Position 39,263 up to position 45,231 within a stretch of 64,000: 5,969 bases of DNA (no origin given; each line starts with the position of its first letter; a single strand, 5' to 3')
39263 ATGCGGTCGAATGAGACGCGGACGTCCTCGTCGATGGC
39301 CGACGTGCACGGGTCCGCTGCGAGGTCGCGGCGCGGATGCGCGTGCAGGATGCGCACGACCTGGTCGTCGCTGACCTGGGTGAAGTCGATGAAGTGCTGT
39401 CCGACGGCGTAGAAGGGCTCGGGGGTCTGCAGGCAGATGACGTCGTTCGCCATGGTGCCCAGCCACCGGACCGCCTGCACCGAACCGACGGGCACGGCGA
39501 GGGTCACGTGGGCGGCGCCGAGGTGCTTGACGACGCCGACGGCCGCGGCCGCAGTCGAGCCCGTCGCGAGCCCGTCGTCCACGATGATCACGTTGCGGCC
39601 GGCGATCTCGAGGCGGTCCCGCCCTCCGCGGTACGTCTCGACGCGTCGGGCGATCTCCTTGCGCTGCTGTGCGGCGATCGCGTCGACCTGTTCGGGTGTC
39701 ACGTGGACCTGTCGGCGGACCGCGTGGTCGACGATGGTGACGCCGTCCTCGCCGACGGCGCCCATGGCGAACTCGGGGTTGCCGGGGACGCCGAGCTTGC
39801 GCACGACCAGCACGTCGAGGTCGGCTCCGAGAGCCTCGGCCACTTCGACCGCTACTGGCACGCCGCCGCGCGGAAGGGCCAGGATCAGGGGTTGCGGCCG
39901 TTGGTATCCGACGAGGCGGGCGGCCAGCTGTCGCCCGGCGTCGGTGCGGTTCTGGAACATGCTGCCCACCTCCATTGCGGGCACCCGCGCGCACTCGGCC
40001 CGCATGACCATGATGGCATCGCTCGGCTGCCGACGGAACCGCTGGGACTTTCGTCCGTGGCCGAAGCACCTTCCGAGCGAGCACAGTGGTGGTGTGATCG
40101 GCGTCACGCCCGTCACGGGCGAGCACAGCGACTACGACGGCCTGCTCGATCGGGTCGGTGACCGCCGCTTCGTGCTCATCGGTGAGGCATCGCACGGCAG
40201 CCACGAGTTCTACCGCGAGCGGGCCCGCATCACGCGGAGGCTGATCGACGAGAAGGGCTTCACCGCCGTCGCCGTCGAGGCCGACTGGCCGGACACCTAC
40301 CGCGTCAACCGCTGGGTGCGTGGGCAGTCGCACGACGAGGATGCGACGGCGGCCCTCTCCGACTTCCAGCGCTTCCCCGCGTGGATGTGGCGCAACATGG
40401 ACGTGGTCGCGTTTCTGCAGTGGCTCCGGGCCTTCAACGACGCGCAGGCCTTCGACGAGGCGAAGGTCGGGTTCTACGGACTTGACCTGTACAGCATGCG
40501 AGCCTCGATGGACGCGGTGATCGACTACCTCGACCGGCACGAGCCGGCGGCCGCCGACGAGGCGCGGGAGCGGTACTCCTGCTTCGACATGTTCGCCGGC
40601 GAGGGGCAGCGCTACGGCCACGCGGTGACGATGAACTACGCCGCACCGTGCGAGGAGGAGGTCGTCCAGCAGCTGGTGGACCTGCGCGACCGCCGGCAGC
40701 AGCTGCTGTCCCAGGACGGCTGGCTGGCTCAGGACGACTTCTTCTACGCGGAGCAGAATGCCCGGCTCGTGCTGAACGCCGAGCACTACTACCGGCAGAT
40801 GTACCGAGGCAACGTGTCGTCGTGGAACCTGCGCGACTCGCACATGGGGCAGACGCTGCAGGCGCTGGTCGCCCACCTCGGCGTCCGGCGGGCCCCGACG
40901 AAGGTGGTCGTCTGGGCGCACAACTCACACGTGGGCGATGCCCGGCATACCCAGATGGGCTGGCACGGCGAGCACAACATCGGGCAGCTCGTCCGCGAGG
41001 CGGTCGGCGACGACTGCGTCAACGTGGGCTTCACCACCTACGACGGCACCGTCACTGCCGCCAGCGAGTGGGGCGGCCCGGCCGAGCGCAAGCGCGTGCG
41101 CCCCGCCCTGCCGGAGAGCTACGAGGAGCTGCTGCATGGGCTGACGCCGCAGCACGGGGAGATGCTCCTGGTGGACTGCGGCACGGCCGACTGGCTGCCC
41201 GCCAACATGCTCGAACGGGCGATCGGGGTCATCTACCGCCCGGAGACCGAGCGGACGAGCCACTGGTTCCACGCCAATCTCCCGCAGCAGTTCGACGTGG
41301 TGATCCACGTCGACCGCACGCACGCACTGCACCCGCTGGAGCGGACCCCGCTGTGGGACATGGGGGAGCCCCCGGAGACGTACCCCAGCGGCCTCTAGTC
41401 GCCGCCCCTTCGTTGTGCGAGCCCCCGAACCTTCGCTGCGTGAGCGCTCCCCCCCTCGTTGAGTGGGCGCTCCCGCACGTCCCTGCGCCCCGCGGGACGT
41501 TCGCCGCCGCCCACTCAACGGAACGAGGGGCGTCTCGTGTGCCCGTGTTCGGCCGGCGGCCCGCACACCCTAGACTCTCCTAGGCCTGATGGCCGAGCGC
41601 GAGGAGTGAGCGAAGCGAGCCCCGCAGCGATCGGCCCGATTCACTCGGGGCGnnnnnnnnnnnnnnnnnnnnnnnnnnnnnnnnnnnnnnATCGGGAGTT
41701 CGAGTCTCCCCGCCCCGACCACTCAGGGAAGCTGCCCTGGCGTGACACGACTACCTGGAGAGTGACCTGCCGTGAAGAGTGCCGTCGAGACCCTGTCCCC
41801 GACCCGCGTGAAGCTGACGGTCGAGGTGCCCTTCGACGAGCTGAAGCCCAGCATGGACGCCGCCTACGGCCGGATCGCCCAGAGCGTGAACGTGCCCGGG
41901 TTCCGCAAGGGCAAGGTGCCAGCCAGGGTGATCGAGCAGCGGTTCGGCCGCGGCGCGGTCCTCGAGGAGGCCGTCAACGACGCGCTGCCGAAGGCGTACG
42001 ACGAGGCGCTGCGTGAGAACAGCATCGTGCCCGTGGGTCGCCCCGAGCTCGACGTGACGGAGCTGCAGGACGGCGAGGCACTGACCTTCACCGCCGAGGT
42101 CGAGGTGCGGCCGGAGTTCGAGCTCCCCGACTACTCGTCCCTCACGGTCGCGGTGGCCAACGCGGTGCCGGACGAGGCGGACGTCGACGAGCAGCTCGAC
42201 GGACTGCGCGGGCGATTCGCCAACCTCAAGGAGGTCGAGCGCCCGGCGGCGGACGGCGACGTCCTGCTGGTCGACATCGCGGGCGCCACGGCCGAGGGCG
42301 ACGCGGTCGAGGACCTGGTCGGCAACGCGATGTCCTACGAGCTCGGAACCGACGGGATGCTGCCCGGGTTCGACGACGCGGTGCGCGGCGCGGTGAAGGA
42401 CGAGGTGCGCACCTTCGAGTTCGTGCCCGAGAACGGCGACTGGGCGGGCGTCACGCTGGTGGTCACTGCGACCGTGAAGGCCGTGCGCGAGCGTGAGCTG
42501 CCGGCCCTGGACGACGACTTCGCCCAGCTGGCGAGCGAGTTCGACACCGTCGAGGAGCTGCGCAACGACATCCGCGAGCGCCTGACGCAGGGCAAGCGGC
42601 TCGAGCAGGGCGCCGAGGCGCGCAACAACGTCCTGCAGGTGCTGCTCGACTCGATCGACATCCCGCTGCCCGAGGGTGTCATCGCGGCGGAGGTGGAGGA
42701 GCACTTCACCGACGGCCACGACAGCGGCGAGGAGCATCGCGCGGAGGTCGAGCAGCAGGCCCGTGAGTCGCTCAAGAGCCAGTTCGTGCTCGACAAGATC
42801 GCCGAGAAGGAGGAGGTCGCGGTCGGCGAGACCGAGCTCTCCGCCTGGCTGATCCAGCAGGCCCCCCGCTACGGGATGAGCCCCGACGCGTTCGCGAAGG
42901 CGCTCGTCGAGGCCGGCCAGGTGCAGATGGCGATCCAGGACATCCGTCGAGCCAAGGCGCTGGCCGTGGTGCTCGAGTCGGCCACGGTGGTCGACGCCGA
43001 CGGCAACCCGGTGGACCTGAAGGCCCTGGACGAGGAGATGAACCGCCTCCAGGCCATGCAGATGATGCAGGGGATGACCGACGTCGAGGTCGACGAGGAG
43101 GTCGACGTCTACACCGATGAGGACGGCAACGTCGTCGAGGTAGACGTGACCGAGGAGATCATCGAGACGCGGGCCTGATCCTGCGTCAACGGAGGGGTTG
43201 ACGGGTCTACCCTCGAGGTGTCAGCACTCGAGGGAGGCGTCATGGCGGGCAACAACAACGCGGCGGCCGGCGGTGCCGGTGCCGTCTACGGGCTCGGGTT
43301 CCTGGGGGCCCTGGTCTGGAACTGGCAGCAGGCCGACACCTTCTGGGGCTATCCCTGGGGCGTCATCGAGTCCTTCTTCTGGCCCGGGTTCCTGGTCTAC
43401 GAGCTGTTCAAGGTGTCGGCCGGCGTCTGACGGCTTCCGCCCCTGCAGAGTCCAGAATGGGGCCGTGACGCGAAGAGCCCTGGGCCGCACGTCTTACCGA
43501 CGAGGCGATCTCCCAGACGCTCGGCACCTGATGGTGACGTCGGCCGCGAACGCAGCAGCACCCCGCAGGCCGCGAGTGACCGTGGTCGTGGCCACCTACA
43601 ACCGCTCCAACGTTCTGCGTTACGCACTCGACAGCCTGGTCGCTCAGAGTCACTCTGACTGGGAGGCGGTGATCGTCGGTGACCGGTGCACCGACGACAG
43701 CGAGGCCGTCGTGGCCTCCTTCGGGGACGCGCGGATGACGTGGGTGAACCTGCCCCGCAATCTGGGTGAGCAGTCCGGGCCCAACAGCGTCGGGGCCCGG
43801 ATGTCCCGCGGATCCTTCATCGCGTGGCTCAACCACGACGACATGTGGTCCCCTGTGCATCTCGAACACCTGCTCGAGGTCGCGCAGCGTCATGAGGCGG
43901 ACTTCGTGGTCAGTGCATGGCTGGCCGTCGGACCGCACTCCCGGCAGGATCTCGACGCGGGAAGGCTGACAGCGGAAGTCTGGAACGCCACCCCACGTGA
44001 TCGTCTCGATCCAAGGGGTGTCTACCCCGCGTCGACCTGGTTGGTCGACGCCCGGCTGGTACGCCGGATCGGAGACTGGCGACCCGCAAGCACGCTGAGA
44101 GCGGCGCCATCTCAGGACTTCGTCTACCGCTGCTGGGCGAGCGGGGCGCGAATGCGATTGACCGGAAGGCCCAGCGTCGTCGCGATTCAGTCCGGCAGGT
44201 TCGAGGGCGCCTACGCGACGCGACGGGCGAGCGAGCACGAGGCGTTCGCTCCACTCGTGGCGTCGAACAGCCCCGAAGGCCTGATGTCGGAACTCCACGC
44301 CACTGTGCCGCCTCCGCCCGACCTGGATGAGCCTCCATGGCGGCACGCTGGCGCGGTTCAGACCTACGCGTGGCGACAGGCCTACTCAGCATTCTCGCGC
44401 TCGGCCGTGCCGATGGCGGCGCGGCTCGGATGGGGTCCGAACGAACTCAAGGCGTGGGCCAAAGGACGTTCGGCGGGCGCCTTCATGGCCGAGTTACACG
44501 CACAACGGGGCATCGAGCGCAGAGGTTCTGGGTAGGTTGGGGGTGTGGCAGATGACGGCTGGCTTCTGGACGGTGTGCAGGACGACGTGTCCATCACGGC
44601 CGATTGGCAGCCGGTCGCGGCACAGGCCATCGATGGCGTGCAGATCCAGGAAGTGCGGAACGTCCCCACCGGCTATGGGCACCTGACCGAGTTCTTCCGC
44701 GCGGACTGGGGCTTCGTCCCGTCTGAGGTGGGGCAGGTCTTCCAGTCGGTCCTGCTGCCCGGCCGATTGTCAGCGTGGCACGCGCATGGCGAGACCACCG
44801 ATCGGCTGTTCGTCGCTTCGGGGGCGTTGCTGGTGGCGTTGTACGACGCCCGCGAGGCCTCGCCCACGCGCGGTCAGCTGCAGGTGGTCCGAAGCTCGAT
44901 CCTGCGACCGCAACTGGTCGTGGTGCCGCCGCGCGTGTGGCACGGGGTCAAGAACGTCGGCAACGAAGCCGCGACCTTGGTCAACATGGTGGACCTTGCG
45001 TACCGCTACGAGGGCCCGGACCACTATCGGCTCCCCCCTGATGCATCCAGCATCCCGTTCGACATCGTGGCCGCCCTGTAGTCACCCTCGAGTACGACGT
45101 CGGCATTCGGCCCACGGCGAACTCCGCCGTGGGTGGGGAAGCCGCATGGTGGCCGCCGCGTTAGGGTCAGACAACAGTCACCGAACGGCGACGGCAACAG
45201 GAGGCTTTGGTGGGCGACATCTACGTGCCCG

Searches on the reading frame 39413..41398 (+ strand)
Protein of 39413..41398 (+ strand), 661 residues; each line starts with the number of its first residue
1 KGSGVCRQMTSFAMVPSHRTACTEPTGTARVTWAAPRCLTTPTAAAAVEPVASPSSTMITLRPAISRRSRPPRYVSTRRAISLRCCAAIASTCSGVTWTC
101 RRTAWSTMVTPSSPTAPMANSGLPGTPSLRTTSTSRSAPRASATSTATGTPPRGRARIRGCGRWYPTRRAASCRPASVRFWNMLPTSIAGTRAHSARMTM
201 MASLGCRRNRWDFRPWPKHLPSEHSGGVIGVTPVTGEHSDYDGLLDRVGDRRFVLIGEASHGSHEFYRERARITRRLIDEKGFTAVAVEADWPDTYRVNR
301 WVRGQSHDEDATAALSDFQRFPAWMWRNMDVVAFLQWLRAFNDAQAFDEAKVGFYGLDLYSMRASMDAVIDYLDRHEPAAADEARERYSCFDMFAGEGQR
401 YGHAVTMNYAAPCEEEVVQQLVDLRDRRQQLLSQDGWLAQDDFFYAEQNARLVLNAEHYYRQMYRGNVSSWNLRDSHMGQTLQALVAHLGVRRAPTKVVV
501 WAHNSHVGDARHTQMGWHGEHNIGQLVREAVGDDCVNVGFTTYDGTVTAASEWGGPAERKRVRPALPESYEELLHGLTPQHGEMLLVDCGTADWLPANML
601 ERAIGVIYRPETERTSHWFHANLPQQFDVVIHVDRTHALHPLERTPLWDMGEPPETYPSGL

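Call 21: search_protein_families(library=pfam, proteins=[window:39413-41398:+], max_evalue=0.001)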
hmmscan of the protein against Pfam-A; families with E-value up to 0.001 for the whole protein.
window:39413-41398:+ (661 aa): 1 family
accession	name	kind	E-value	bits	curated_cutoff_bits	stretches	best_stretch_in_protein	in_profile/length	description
PF05139.19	Erythro_esteras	-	5.1e-129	431.5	26.4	1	278-636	1-358/358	Erythromycin esterase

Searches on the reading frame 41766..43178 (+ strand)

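Call 21: search_protein_families(library=pfam, proteins=[window:41766-43178:+], max_evalue=0.001)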
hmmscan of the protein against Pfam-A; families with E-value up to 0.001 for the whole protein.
window:41766-43178:+ (470 aa): 3 families
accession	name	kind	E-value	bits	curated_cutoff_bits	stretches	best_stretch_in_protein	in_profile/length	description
PF05697.18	Trigger_N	-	3.9e-47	160.6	22.2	1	4-146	2-143/144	Bacterial trigger factor protein (TF)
PF05698.19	Trigger_C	-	1.8e-20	74.1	22.7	1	261-404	1-162/162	Bacterial trigger factor protein (TF) C-terminus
PF00254.34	FKBP_C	-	0.00047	20.9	21.1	0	159-222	3-68/94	FKBP-type peptidyl-prolyl cis-trans isomerase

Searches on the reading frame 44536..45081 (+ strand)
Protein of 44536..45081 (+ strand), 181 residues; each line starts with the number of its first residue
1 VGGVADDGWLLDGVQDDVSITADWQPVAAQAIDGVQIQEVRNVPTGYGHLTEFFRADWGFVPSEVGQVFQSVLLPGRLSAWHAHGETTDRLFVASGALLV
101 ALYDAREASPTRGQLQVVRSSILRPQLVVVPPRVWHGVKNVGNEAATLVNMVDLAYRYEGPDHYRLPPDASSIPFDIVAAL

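Call 21: search_protein_families(library=pfam, proteins=[window:44536-45081:+], max_evalue=0.001)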
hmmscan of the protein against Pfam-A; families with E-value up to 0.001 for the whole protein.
window:44536-45081:+ (181 aa): 3 families
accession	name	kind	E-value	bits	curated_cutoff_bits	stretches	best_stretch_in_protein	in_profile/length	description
PF07883.17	Cupin_2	-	1.5e-06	28.2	27.2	0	127-150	45-68/70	Cupin domain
PF00908.23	dTDP_sugar_isom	-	7.8e-05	22.9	27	1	31-158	3-135/168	dTDP-4-dehydrorhamnose 3,5-epimerase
PF14667.12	Polysacc_synt_C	-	0.0001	22.8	28.7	1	48-164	6-111/111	Polysaccharide biosynthesis C-terminal domain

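Call 68: search_protein_families(library=pfam, proteins=[window:44536-45081:+], max_evalue=1)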
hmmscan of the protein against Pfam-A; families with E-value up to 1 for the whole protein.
window:44536-45081:+ (181 aa): 6 families
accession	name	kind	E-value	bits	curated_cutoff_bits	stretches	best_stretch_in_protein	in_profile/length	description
PF07883.17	Cupin_2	-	1.5e-06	28.2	27.2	1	127-150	45-68/70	Cupin domain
PF00908.23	dTDP_sugar_isom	-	7.8e-05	22.9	27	1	31-158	3-135/168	dTDP-4-dehydrorhamnose 3,5-epimerase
PF14667.12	Polysacc_synt_C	-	0.0001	22.8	28.7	1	48-164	6-111/111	Polysaccharide biosynthesis C-terminal domain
PF05523.17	FdtA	-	0.045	14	23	1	35-149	3-108/131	WxcM-like, C-terminal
PF09313.17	DUF1971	-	0.11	12.9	23.1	1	68-145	5-76/80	Domain of unknown function (DUF1971)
PF19480.5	DUF6016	-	0.19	12.7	27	1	67-108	34-75/141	Domain of unknown function (DUF6016)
